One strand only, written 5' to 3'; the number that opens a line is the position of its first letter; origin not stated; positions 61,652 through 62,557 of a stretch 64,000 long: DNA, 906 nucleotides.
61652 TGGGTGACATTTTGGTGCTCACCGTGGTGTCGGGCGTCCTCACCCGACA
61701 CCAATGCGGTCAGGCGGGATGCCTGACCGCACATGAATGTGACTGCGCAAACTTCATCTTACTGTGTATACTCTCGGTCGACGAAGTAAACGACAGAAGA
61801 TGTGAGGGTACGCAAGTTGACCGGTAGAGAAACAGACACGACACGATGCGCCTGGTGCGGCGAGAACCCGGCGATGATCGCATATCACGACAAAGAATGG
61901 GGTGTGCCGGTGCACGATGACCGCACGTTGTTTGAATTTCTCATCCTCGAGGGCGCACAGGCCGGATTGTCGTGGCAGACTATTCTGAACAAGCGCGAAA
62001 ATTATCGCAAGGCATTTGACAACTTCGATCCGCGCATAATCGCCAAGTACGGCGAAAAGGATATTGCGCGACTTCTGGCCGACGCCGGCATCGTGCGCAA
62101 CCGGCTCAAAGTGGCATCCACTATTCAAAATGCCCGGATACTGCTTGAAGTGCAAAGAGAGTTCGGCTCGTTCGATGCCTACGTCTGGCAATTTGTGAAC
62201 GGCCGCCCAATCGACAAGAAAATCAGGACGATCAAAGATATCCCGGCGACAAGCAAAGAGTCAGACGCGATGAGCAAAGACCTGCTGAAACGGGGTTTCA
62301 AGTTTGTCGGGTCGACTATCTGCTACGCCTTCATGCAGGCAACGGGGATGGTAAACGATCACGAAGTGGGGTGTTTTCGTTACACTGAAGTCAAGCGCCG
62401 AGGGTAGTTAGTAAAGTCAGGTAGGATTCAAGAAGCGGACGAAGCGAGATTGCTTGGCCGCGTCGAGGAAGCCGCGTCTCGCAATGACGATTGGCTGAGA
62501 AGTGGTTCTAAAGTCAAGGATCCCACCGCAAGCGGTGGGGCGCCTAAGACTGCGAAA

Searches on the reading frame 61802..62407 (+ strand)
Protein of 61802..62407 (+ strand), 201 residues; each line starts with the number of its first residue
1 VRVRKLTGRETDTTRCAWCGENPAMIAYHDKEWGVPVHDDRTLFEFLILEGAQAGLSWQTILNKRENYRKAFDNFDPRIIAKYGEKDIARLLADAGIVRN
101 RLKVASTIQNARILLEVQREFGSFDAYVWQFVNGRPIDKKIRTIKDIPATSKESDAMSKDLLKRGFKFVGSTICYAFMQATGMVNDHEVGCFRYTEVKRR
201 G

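Call 26: search_protein_families(library=pfam, proteins=[window:61802-62407:+], max_evalue=0.001)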
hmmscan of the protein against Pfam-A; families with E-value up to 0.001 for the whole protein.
window:61802-62407:+ (201 aa): 1 family
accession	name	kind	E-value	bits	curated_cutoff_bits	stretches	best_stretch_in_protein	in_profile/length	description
PF03352.18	Adenine_glyco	-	7e-86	287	25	1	18-193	1-176/177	Methyladenine glycosylase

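Call 44: find_encoding_contigs(protein=window:61802-62407:+, flank=10000, max_places=3)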
Protein window:61802-62407:+ (201 aa): no gene with exactly this product is on record in the collection.
